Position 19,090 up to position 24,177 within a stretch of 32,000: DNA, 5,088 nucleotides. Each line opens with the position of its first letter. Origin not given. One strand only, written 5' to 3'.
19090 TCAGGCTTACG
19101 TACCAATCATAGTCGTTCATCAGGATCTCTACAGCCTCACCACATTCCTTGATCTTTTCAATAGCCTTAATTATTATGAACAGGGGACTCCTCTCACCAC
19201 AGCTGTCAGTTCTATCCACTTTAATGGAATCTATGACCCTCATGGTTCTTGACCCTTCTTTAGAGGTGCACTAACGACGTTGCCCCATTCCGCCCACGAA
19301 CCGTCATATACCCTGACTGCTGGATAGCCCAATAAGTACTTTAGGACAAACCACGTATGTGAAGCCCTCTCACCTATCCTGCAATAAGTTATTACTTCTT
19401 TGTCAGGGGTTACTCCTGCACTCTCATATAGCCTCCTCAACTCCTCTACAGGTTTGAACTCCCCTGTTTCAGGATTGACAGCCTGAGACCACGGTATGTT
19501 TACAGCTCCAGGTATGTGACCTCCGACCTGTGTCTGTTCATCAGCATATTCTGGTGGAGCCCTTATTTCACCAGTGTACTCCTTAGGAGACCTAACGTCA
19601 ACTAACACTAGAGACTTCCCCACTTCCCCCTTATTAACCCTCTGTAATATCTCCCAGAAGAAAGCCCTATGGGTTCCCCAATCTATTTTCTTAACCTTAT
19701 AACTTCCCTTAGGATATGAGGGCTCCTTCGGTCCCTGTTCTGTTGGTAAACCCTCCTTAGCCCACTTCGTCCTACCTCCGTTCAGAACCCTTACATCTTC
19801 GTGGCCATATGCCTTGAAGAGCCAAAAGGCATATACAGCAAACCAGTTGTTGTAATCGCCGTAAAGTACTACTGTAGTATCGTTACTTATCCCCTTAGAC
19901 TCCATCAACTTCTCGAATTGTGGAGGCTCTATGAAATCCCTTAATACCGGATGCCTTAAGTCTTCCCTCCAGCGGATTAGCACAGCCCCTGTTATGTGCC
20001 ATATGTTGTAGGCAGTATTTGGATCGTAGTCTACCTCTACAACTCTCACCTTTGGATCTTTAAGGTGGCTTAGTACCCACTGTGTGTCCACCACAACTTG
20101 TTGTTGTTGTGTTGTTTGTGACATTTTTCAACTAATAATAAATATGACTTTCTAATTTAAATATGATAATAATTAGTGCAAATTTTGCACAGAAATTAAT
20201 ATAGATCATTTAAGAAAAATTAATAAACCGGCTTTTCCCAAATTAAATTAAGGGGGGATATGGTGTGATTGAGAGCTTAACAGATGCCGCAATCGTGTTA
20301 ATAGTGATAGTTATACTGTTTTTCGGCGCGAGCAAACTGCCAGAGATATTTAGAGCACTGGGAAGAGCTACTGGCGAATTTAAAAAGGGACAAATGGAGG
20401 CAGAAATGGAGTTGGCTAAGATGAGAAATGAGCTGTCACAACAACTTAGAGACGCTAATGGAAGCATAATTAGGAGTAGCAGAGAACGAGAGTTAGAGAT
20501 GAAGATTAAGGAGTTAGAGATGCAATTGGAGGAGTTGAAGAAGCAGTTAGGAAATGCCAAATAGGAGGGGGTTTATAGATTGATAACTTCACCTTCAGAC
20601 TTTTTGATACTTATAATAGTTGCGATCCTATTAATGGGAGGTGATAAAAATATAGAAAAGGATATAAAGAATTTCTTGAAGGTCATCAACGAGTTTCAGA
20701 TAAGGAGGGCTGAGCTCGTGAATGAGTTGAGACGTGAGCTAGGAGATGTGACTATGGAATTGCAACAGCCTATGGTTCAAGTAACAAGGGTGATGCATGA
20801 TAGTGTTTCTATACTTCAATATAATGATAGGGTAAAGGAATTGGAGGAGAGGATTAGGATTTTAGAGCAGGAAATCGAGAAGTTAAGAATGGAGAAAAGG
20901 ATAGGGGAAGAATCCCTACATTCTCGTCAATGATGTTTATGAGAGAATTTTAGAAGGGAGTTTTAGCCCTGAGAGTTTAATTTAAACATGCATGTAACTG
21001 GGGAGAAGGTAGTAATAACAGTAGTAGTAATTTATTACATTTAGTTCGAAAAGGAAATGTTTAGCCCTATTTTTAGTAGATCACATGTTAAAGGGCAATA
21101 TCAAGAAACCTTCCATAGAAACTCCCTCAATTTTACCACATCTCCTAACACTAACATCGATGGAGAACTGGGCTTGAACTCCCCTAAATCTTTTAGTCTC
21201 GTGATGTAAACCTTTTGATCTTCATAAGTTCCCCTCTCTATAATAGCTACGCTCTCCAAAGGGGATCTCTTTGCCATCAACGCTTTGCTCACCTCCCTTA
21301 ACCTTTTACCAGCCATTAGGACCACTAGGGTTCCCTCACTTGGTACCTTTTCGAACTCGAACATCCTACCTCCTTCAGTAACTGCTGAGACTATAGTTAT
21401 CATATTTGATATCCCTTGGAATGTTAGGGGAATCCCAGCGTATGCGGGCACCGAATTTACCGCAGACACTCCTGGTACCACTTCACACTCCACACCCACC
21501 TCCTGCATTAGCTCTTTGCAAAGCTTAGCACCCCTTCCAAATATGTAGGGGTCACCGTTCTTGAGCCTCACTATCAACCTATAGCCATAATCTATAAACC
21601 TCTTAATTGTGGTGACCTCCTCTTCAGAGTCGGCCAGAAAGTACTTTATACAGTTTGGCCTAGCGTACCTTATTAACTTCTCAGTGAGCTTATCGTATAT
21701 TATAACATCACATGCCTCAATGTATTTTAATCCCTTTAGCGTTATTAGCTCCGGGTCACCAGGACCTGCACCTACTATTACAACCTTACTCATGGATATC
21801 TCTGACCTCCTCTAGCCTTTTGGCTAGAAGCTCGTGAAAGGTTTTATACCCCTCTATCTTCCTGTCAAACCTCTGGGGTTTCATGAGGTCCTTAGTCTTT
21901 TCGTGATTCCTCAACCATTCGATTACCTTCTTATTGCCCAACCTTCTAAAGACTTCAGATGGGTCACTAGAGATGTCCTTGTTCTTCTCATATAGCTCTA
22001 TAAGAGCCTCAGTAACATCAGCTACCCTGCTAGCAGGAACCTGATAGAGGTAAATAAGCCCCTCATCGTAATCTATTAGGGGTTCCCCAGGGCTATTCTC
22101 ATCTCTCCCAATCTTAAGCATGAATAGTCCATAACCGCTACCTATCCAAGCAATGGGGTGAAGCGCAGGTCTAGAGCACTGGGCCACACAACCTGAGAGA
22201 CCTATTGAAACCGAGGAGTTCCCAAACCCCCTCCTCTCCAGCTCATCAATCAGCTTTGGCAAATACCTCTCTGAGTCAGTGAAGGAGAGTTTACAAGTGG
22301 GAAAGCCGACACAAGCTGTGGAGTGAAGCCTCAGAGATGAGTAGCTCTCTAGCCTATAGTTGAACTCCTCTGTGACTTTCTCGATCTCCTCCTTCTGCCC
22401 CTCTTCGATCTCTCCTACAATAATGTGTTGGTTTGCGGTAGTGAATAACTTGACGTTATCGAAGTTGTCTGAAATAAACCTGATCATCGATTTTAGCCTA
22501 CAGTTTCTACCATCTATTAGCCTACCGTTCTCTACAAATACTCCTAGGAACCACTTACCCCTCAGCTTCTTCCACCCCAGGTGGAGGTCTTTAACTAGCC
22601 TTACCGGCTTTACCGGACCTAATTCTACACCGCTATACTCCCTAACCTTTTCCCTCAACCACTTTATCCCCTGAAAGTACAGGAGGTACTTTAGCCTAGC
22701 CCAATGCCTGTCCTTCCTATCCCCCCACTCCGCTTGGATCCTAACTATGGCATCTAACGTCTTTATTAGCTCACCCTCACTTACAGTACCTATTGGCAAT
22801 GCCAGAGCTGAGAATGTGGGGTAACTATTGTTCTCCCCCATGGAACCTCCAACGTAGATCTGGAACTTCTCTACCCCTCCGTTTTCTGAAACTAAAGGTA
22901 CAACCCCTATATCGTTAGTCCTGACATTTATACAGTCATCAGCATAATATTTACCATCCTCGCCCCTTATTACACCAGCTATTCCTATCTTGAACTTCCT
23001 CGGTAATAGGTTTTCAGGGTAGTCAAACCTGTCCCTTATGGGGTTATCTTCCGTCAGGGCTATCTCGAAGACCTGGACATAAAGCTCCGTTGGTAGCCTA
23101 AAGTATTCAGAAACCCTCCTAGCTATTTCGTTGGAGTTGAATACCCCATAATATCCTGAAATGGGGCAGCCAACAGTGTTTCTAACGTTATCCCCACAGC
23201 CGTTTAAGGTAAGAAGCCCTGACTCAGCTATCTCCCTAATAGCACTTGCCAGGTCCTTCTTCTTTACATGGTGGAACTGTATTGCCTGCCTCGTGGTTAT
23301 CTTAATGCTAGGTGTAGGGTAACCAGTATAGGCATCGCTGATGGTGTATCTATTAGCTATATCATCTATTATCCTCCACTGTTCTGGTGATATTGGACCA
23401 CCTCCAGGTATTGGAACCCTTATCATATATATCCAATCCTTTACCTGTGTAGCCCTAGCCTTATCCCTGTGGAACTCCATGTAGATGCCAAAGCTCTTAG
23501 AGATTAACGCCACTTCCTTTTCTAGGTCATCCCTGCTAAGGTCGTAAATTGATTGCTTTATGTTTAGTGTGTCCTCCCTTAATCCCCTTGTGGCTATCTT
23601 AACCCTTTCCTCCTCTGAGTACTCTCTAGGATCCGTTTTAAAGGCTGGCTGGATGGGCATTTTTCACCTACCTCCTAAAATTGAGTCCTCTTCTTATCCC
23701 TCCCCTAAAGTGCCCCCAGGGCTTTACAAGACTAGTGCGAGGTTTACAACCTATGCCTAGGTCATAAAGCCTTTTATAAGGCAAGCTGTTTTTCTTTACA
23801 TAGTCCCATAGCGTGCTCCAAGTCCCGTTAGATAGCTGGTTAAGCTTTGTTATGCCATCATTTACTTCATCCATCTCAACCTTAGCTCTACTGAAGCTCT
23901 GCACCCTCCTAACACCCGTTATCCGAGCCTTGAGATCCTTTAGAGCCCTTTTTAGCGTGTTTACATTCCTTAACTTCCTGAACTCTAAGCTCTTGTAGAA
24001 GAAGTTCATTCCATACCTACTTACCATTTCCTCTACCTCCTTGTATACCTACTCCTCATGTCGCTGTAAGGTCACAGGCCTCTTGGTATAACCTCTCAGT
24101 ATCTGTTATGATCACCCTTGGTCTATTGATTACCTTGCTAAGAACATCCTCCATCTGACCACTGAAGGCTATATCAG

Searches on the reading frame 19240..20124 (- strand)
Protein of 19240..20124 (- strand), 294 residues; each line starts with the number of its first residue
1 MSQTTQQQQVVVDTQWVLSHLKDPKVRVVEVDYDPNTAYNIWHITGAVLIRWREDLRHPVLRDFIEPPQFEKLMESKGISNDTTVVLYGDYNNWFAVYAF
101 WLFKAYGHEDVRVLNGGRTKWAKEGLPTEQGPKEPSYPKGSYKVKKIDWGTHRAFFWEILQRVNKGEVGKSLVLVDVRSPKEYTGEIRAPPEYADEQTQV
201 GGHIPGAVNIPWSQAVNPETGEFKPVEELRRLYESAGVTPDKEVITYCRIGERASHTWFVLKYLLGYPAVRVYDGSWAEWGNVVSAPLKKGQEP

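Call 69: search_protein_families(library=pfam, proteins=[window:19240-20124:-], max_evalue=0.001)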
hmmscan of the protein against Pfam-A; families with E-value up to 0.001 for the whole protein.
window:19240-20124:- (294 aa): 1 family
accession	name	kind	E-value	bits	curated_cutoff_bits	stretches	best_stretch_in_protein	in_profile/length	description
PF00581.25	Rhodanese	-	3.7e-37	127.3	22.2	2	163-281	9-100/102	Rhodanese-like domain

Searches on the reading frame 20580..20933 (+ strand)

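Call 69: search_protein_families(library=pfam, proteins=[window:20580-20933:+], max_evalue=0.001)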
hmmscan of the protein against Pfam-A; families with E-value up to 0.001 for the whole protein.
window:20580-20933:+ (117 aa): 1 family
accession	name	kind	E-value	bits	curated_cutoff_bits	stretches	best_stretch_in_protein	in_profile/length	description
PF25764.1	KIF21A_4th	-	0.00042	20.5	33.1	1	39-106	15-84/183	KIF21A-like domain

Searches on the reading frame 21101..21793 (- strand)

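Call 69: search_protein_families(library=pfam, proteins=[window:21101-21793:-], max_evalue=0.001)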
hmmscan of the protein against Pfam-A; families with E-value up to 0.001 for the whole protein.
window:21101-21793:- (230 aa): 1 family
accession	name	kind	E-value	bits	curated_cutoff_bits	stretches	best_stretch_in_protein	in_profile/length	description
PF00590.25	TP_methylase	-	3.1e-47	161.7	27.8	1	3-203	1-211/212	Tetrapyrrole (Corrin/Porphyrin) Methylases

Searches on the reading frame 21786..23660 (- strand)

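Call 69: search_protein_families(library=pfam, proteins=[window:21786-23660:-], max_evalue=0.001)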
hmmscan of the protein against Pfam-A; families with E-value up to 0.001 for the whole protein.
window:21786-23660:- (624 aa): 2 families
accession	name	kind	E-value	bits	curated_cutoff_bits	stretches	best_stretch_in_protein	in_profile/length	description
PF01077.27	NIR_SIR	-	1.1e-32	113.1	27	1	155-345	1-156/158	Nitrite and sulphite reductase 4Fe-4S domain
PF03460.22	NIR_SIR_ferr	-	1.3e-18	66.9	24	2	77-146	9-68/69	Nitrite/Sulfite reductase ferredoxin-like half domain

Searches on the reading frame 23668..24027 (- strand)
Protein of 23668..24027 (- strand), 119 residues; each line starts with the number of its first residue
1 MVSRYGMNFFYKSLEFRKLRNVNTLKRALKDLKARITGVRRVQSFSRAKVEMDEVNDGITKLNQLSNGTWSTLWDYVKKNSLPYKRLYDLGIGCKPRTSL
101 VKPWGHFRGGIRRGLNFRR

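Call 69: search_protein_families(library=pfam, proteins=[window:23668-24027:-], max_evalue=0.001)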
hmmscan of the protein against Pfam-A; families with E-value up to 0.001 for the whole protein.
window:23668-24027:- (119 aa): 1 family
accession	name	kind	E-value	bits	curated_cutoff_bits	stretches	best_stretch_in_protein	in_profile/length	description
PF01507.26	PAPS_reduct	-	5.8e-15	56.2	22.5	1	9-99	76-174/175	Phosphoadenosine phosphosulfate reductase domain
